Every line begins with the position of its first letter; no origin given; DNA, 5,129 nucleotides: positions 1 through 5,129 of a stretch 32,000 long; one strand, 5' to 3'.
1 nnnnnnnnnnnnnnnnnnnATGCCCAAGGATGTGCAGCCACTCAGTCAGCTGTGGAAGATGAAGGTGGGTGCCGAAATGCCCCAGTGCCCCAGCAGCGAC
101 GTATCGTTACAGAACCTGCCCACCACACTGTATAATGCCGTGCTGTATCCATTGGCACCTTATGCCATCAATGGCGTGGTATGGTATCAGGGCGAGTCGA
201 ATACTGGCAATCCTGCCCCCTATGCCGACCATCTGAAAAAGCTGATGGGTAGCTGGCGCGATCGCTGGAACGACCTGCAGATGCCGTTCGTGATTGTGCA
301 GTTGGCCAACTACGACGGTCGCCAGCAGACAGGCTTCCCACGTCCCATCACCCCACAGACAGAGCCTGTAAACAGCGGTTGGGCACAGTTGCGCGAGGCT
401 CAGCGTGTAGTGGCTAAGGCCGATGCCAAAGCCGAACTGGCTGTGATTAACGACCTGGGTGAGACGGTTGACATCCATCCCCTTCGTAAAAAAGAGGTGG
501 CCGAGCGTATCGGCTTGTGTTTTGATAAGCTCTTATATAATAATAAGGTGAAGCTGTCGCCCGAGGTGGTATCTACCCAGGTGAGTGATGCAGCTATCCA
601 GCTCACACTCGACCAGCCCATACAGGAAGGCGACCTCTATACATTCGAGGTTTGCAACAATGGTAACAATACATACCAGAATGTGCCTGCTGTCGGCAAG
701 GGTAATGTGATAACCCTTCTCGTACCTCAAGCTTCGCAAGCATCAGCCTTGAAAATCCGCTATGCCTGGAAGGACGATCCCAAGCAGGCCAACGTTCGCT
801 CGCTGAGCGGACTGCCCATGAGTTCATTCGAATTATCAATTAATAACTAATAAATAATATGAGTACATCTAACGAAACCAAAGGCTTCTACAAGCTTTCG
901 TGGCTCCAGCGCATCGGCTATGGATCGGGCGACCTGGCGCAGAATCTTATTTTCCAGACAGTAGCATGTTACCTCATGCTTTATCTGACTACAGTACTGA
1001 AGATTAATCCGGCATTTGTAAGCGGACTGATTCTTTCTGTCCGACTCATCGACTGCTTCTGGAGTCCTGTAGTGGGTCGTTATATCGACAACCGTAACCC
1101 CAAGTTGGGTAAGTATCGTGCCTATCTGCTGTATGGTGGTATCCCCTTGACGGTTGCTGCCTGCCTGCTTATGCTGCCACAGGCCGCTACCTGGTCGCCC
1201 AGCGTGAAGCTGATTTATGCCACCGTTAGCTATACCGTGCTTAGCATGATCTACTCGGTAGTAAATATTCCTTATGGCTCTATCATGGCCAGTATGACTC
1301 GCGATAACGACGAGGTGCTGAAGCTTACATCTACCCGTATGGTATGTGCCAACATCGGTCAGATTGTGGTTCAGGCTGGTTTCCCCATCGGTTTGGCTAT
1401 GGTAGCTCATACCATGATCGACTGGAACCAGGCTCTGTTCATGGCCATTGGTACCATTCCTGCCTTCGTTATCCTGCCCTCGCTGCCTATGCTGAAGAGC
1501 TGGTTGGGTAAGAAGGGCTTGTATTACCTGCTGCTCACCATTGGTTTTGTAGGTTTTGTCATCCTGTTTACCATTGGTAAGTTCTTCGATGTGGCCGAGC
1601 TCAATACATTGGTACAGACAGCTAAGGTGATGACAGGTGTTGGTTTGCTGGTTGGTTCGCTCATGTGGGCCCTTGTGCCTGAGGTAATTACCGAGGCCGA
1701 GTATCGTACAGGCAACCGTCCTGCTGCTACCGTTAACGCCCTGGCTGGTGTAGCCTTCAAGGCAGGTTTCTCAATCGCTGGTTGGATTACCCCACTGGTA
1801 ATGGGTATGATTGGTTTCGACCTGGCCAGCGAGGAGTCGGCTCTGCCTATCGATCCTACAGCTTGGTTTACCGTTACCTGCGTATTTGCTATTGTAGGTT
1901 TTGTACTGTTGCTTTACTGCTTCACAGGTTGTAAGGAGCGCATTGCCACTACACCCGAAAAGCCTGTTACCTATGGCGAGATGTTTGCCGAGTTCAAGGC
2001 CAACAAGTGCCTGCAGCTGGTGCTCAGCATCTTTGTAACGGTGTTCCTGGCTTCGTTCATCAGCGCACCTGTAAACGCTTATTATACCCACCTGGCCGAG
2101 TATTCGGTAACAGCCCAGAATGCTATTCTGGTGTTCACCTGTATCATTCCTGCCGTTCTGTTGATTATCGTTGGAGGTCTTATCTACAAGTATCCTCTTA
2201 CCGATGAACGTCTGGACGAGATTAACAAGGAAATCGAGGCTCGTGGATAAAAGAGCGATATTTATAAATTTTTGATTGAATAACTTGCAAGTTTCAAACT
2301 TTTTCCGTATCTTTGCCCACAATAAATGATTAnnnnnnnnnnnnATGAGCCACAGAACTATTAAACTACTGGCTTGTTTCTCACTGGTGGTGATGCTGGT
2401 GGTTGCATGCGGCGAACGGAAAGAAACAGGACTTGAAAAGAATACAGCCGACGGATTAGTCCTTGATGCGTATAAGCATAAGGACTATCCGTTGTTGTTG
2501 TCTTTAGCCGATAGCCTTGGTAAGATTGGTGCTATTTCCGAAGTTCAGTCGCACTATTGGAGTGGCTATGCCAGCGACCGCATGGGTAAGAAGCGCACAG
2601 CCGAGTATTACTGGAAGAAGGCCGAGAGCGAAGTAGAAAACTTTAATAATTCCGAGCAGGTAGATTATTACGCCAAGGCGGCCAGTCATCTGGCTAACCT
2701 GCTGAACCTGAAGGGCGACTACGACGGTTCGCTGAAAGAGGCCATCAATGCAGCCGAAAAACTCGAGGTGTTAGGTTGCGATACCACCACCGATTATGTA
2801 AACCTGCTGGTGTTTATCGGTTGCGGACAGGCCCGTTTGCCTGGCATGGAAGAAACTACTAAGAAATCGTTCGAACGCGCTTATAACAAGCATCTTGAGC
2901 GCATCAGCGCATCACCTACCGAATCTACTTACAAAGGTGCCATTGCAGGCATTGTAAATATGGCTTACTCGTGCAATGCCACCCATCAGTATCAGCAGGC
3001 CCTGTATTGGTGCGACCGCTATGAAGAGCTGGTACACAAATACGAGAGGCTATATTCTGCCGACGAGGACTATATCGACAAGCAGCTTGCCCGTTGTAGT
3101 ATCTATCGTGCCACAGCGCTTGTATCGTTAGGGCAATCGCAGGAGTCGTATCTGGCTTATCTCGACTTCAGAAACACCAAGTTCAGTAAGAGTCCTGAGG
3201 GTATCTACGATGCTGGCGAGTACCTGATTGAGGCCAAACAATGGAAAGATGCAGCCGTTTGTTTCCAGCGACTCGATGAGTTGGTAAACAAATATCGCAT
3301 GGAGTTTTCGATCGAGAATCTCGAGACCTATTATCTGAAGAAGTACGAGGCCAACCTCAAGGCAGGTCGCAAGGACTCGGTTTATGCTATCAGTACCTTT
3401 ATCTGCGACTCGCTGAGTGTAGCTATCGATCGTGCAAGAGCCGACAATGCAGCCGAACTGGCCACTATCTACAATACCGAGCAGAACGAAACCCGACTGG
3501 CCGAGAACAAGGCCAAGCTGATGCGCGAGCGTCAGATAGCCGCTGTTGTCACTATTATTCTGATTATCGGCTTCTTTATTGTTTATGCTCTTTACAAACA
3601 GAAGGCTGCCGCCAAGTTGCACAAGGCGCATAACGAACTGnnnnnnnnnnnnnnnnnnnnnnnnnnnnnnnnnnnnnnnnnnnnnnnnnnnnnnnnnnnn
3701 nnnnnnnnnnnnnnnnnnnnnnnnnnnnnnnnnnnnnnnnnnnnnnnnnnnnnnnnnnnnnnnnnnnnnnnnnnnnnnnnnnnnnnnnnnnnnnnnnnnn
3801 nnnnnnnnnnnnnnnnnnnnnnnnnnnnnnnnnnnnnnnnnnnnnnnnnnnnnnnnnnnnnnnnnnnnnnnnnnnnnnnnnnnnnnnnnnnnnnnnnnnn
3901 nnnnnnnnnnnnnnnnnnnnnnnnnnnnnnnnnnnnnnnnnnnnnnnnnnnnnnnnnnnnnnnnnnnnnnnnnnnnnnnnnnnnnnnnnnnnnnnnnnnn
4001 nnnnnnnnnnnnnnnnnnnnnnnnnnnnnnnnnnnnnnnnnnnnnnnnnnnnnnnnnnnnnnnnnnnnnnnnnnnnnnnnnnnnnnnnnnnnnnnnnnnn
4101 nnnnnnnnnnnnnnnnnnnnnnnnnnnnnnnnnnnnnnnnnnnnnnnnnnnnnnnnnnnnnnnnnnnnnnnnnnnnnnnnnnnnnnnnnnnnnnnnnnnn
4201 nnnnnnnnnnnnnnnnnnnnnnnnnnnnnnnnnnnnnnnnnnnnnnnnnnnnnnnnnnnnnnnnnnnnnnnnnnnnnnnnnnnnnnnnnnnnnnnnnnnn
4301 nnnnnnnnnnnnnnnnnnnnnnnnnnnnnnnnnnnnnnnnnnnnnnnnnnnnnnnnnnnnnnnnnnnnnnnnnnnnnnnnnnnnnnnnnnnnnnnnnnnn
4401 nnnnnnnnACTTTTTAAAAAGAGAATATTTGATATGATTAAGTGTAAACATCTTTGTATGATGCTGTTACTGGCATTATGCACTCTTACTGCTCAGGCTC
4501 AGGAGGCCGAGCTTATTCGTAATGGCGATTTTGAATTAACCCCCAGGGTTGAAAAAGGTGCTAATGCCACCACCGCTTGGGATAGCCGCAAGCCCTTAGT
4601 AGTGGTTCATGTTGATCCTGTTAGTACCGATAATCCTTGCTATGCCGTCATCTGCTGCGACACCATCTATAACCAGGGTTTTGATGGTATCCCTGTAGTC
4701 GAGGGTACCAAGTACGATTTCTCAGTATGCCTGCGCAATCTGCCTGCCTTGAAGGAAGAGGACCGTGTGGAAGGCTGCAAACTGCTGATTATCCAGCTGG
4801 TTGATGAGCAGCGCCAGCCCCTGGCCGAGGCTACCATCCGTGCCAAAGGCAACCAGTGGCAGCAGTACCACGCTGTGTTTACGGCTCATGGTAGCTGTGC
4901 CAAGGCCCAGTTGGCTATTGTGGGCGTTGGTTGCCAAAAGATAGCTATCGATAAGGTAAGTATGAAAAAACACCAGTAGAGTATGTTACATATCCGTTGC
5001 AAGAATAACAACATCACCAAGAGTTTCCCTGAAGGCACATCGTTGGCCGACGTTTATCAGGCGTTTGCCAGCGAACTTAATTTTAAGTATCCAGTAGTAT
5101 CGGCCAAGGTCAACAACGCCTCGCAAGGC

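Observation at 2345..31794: Window-scale circuit: two paralogous sensor SpoIIE phosphatases with different inputs, one kinase/STAS pair, one Rel-type output, arranged around a glycan locus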

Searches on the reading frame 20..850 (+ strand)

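Call 3: search_protein_families(library=pfam, proteins=[window:20-850:+])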
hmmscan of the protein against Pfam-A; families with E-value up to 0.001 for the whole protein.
window:20-850:+ (276 aa): 1 family
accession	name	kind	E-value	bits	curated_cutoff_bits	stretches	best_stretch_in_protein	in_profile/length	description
PF03629.24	SASA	-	9.6e-10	38.9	24.8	1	49-101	119-174/226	Carbohydrate esterase, sialic acid-specific acetylesterase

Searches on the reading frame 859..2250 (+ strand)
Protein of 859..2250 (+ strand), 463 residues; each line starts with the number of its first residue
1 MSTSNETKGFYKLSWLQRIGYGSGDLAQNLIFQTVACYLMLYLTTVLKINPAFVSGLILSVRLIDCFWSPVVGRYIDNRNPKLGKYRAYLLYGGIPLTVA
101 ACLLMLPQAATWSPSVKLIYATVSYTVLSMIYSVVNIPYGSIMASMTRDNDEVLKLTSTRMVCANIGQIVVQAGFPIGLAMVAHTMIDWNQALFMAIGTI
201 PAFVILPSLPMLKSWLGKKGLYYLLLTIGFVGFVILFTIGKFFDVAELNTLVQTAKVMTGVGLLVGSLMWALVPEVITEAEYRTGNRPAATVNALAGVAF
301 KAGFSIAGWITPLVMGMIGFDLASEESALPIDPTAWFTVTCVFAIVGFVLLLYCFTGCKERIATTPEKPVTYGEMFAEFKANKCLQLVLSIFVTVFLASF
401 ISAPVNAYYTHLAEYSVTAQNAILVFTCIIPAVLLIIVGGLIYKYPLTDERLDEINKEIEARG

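Call 3: search_protein_families(library=pfam, proteins=[window:859-2250:+])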
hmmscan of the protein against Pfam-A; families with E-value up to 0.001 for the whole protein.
window:859-2250:+ (463 aa): 1 family
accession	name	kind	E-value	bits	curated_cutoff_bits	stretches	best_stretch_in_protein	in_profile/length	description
PF13347.12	MFS_2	-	6.1e-56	190.2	27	3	20-176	1-155/427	MFS/sugar transport protein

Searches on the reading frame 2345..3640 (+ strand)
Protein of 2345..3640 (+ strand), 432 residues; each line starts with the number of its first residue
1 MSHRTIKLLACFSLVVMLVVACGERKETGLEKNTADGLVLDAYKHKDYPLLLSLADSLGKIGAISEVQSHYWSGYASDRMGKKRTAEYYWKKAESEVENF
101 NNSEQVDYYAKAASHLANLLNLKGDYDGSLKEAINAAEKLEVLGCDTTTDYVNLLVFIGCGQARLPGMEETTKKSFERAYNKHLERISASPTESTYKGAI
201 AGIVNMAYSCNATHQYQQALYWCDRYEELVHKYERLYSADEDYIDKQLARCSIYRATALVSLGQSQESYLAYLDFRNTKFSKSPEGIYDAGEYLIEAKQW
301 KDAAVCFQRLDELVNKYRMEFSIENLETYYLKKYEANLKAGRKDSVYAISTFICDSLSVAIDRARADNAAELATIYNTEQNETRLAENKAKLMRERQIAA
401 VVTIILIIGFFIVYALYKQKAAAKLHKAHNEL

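Call 47: search_protein_families(library=pfam, proteins=[window:2345-3640:+], max_evalue=1)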
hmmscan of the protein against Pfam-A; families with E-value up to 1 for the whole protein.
window:2345-3640:+ (432 aa): 2 families
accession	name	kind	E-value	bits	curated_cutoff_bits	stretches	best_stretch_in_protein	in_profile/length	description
PF00255.25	GSHPx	-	0.066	13.2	27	1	194-227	17-50/108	Glutathione peroxidase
PF11346.13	DUF3149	-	0.22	11.5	23.2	1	402-422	18-38/40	Protein of unknown function (DUF3149)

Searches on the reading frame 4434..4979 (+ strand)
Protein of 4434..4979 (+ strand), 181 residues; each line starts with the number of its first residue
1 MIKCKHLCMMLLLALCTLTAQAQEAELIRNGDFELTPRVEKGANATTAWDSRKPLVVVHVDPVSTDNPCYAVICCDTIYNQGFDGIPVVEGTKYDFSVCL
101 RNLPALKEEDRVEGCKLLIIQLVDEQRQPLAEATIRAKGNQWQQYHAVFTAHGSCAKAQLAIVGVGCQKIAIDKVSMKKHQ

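Call 3: search_protein_families(library=pfam, proteins=[window:4434-4979:+])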
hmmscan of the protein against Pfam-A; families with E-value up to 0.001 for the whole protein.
window:4434-4979:+ (181 aa): 0 families

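Call 7: search_protein_families(library=ncbifam, proteins=[window:4434-4979:+], max_evalue=0.01)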
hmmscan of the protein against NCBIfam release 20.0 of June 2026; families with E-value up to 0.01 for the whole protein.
window:4434-4979:+ (181 aa): 1 family
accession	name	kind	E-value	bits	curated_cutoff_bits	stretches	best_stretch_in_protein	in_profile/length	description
NF053795.1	beta_CO2some_L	equivalog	0.0088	16.4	125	0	108-157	15-64/99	beta-carboxysome shell vertex protein CcmL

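Call 47: search_protein_families(library=pfam, proteins=[window:4434-4979:+], max_evalue=1)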
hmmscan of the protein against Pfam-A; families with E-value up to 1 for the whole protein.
window:4434-4979:+ (181 aa): 2 families
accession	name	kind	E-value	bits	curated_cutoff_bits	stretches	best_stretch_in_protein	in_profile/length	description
PF02018.23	CBM_4_9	-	0.03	15.1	25.9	1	26-162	2-129/136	Carbohydrate binding domain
PF03319.19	EutN_CcmL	-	0.056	14.4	25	1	105-158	12-65/83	Ethanolamine utilisation protein EutN/carboxysome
